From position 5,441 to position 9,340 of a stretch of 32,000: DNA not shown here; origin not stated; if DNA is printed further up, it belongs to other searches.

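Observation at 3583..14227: Candidate novel system: Cys-rich surface receptor-like protein, 1,898-aa orphan giant and tandem GGDEF-like cyclase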

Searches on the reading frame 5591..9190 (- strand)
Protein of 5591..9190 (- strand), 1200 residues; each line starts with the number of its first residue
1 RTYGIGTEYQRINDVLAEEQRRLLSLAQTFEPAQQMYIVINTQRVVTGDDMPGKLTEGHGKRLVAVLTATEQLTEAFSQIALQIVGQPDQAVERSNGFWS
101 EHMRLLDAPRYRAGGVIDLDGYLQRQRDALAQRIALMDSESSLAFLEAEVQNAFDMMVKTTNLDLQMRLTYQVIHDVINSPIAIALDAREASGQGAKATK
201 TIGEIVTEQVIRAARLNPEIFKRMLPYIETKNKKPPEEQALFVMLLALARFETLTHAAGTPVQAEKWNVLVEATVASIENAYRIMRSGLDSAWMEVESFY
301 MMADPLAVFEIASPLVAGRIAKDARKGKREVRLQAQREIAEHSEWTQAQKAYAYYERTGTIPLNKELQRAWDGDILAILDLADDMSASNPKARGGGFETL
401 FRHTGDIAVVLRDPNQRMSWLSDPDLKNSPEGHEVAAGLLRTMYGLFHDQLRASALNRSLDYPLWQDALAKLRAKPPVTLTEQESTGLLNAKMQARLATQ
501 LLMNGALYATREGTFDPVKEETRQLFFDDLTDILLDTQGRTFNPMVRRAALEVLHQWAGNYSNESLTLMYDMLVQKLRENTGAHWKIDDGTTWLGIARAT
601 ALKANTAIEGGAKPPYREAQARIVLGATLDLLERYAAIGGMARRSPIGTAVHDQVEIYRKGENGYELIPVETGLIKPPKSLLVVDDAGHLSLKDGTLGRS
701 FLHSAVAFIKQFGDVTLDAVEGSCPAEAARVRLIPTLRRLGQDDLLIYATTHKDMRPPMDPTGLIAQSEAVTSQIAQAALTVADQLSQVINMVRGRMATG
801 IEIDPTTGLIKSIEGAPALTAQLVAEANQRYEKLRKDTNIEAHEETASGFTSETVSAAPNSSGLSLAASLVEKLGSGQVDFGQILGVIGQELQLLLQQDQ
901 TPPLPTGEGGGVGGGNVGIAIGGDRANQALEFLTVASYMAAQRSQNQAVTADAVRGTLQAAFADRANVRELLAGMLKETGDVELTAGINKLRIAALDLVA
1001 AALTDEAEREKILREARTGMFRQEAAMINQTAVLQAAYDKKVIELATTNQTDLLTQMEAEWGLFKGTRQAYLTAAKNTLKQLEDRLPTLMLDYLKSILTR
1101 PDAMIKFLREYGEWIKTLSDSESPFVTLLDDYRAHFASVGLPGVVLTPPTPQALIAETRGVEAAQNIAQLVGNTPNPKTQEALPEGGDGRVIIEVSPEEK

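Call 63: search_protein_representatives(protein=window:5591-9190:-)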
Query: 1200 residues. Proteins with E-value up to 0.001 (for the whole library): 15; up to 1e-10: 7; up to 1e-30: 4. The best 15 are listed.
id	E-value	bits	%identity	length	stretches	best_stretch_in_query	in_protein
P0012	0.0e+00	1980.8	100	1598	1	1-899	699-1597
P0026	1.7e-209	714.9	38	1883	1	2-1167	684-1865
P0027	7.1e-62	226.1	28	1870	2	89-651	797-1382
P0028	2.4e-35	138.2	26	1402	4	737-1164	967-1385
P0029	1.9e-16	75.7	29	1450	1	89-412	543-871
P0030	2.6e-12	62.0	26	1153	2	716-1167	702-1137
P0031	3.8e-12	61.4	32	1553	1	98-363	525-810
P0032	6.6e-10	54.0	25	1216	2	123-274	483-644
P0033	7.0e-08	47.3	27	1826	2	94-341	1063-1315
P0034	1.8e-07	46.0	27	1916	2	731-1120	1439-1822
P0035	4.7e-07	44.6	23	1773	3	96-231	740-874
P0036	1.1e-06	43.4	23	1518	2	3-206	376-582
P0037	1.3e-06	43.1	28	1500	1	99-349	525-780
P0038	1.1e-05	40.1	33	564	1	133-330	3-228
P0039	2.8e-04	35.4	25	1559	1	99-376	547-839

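Call 64: find_encoding_contigs(protein=P0026, flank=10000, max_places=3)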
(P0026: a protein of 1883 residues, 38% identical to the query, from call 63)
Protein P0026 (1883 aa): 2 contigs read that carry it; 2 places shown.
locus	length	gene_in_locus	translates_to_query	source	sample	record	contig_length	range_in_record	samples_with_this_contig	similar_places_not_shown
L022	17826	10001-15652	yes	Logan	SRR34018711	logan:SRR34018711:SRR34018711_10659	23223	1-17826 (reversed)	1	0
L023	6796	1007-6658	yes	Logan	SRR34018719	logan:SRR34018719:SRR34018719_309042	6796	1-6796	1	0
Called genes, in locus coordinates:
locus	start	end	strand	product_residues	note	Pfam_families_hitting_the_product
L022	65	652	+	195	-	PF02357:NusG, PF00467:KOW (weak)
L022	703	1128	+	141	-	PF03946:Ribosomal_L11_N, PF00298:Ribosomal_L11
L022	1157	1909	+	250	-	PF00687:Ribosomal_L1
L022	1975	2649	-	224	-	PF13189:Cytidylate_kin2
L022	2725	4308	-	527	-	PF13431:TPR_17 (faint), PF00515:TPR_1 (faint), PF07719:TPR_2 (faint), PF13374:TPR_10 (faint), PF13428:TPR_14 (faint), PF13432:TPR_16 (faint), PF13176:TPR_7 (faint), PF13424:TPR_12 (weak), +3 more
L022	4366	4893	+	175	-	-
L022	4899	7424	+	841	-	PF00690:Cation_ATPase_N, PF00122:E1-E2_ATPase, PF00702:Hydrolase, PF13246:Cation_ATPase, PF00689:Cation_ATPase_C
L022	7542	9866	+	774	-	-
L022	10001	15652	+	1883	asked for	-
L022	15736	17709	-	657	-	PF00456:Transketolase_N, PF13292:DXP_synthase_N (weak), PF00676:E1_dh (weak), PF02779:Transket_pyr, PF02780:Transketolase_C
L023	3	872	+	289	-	?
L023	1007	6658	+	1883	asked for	-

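Call 67: find_encoding_contigs(protein=P0027, flank=10000, max_places=3)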
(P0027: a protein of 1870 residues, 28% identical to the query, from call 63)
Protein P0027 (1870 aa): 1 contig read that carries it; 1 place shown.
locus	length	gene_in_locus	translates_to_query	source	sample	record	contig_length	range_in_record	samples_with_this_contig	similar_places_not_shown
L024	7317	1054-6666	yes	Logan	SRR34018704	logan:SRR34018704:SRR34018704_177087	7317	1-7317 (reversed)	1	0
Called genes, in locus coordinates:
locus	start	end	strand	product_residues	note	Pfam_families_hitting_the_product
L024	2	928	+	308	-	?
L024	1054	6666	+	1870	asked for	-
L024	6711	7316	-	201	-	?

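Call 73: find_encoding_contigs(protein=P0034, flank=10000, max_places=3)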
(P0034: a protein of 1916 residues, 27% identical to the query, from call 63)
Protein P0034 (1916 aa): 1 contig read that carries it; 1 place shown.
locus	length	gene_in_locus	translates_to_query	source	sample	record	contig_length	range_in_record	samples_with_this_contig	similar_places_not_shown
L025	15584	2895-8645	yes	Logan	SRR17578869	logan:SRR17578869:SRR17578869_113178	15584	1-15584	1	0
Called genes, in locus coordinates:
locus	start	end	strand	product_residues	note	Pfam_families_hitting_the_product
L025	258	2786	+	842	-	-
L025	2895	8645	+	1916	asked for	-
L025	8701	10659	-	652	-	PF00456:Transketolase_N, PF13292:DXP_synthase_N, PF02779:Transket_pyr, PF02780:Transketolase_C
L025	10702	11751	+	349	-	-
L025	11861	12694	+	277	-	-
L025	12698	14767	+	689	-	PF02629:CoA_binding, PF13380:CoA_binding_2, PF13607:Succ_CoA_lig, PF19045:Ligase_CoA_2, PF13549:ATP-grasp_5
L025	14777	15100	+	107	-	-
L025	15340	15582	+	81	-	?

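Call 74: find_encoding_contigs(protein=P0031, flank=10000, max_places=3)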
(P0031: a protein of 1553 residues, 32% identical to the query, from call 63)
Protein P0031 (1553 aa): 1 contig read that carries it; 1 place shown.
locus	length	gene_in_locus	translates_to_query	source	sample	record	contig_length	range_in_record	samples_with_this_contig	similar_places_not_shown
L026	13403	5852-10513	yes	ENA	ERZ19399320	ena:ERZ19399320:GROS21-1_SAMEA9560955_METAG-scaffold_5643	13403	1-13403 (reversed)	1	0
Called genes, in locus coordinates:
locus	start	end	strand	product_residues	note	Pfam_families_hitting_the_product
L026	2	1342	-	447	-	?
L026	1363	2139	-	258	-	PF01978:TrmB, PF12802:MarR_2 (faint), PF13463:HTH_27 (faint)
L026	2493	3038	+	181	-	-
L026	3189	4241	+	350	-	-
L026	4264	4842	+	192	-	-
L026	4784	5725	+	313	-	-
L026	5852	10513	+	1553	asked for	-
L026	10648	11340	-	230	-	PF02779:Transket_pyr, PF02780:Transketolase_C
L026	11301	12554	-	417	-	-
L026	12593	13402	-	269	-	?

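Call 75: find_encoding_contigs(protein=P0028, flank=10000, max_places=3)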
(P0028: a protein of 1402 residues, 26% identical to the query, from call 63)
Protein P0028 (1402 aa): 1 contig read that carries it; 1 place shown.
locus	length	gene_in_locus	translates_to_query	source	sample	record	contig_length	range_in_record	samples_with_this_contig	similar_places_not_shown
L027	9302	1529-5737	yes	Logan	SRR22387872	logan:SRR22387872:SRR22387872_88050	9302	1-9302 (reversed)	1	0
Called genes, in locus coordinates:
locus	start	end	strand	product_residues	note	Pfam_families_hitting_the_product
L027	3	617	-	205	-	?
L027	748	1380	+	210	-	-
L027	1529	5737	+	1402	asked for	-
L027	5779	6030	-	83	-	-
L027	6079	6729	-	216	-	-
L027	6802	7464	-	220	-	-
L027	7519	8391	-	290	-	PF00149:Metallophos, PF12850:Metallophos_2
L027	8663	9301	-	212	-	?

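Call 98: predict_structure(alignment_id=A3)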
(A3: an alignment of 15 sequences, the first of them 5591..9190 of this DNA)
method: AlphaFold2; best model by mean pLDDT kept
length: 1200 residues; sequences in the alignment: 15
mean_pLDDT: 68.0   pTM: 0.60
mean pLDDT of the five models: 68.0, 66.9, 65.4, 63.4, 62.1
residues with pLDDT >= 90: 183; 70-90: 480; 50-70: 215; < 50: 322
segments of 3 or more residues with pLDDT < 50: 1-11, 197-199, 606-612, 640-642, 662-667, 671-677, 680-697, 715-727, 767-800, 804-809, 833-835, 837-1008, 1096-1099, 1173-1200
pLDDT, mean of each block of 10 residues (from residue 1): 38 66 82 90 80 72 84 88 81 90 90 87 90 87 88 92 89 87 83 56 70 81 83 76 86 88 89 86 80 91 93 81 64 87 90 89 80 86 76 74 68 85 92 94 93 77 74 72 85 91 95 92 95 84 89 91 93 84 61 85 58 65 88 65 68 57 49 45 41 51 81 54 50 85 82 74 54 44 41 42 48 56 55 47 43 42 41 37 32 28 30 27 30 36 37 36 37 34 33 41 48 55 55 61 55 68 66 63 60 51 65 78 80 81 81 78 73 43 31 33
secondary structure, 60 per line:
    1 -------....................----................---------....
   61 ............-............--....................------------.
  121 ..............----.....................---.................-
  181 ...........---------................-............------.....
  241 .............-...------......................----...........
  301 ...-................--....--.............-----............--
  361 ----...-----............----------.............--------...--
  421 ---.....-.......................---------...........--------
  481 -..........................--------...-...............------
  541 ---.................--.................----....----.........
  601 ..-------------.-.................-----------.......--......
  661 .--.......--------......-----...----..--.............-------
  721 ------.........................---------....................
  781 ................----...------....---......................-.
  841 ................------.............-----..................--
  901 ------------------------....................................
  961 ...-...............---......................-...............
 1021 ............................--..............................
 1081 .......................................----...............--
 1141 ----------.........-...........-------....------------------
elements in order (helices of 4 or more, strands of 3 or more residues): H8-27 H32-47 H57-72 H74-85 H88-107 H120-134 H139-159 H163-179 H181-191 H201-216 H218-229 H236-253 E255-257 H264-285 H290-303 H305-320 H323-326 H329-341 H347-358 H373-383 H396-407 E416-418 H424-428 H430-452 H462-472 H482-507 H520-534 H544-560 H563-579 H584-587 H592-601 H618-634 H646-652 E655-661 E664-670 E682-684 E690-692 H701-713 H727-751 H761-796 E801-803 E810-813 H817-838 H840-856 H863-875 H881-898 H925-963 H965-979 H983-1004 H1006-1048 H1051-1119 H1124-1138 H1151-1159 H1161-1171 H1179-1182
